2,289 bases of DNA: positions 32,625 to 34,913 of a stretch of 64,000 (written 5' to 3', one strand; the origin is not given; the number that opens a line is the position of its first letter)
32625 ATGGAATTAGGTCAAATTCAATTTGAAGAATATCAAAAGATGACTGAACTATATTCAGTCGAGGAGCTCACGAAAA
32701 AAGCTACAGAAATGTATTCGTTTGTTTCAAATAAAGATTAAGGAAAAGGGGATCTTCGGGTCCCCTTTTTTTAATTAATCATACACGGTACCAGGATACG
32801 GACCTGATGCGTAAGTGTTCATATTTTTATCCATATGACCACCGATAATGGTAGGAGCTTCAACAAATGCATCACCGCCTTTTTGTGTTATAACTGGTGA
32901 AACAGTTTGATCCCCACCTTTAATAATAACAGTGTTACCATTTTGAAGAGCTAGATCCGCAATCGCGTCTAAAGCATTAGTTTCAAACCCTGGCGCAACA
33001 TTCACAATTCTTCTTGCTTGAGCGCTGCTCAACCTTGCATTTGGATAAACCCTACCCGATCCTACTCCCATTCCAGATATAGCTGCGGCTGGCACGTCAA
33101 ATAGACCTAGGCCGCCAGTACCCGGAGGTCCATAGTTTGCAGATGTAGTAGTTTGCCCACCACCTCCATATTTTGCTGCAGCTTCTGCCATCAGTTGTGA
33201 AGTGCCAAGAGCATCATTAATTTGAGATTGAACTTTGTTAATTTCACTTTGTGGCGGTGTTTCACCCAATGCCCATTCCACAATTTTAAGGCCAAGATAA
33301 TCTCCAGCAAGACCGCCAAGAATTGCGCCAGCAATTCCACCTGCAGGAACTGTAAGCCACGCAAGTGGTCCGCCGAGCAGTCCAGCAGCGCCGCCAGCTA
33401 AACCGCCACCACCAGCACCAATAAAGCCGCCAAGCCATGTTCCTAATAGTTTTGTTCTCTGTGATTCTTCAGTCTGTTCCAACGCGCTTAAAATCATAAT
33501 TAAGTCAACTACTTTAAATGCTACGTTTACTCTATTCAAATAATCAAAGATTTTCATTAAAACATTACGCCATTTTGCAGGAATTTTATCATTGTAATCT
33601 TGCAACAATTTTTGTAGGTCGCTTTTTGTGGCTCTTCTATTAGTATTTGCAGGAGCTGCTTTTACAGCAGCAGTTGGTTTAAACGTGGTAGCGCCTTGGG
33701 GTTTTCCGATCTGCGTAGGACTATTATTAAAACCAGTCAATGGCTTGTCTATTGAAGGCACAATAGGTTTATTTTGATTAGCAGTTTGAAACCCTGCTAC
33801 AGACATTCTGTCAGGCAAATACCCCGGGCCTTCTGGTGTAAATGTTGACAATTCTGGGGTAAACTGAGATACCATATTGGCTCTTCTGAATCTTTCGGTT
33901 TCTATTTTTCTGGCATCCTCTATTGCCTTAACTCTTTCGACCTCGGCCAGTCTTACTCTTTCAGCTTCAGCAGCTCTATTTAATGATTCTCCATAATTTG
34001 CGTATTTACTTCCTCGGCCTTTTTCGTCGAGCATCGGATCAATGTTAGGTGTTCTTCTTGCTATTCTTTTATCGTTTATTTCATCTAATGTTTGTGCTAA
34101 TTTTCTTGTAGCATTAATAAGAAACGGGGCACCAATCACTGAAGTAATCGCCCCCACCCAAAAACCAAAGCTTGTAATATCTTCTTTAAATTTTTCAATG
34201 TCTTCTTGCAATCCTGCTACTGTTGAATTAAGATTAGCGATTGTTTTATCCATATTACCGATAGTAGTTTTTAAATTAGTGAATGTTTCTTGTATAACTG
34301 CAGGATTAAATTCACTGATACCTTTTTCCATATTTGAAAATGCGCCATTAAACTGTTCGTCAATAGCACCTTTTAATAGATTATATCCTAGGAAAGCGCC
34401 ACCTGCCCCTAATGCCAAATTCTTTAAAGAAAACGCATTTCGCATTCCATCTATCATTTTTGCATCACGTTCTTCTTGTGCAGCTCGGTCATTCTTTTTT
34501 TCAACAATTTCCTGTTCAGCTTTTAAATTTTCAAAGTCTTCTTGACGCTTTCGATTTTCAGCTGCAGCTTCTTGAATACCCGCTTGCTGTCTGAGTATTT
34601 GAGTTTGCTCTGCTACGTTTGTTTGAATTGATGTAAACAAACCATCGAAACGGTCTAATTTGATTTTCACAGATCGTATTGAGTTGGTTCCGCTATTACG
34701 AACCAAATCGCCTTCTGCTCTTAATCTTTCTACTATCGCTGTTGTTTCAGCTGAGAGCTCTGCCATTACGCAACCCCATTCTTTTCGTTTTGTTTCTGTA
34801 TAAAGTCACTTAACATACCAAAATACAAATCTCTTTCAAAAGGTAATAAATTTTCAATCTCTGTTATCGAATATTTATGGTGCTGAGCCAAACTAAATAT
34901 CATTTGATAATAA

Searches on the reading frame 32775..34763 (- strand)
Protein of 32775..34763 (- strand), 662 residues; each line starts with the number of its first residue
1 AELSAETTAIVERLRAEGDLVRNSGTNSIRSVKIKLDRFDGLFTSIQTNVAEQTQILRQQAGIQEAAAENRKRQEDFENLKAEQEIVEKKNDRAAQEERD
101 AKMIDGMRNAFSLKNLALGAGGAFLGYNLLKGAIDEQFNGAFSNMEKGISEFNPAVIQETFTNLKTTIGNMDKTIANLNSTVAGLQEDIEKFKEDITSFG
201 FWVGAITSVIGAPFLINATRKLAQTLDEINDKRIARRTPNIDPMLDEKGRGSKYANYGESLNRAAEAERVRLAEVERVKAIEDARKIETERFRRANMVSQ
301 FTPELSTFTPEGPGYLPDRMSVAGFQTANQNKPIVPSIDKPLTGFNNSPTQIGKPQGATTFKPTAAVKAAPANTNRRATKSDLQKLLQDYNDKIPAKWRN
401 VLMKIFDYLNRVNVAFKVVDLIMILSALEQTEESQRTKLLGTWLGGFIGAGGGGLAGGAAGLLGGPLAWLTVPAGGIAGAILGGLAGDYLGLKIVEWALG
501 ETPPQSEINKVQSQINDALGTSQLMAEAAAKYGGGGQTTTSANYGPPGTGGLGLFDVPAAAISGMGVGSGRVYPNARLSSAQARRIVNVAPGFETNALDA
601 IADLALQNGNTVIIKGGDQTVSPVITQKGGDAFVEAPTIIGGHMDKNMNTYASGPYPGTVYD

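Call 60: search_protein_families(library=phrogs, proteins=[window:32775-34763:-], max_evalue=0.00001)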
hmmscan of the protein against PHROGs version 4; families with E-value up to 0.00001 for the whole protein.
window:32775-34763:- (662 aa): 1 family
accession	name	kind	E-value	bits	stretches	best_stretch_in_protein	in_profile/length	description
phrog_167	-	tail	5.8e-09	35.2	1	28-522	489-749/1555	tail length tape measure protein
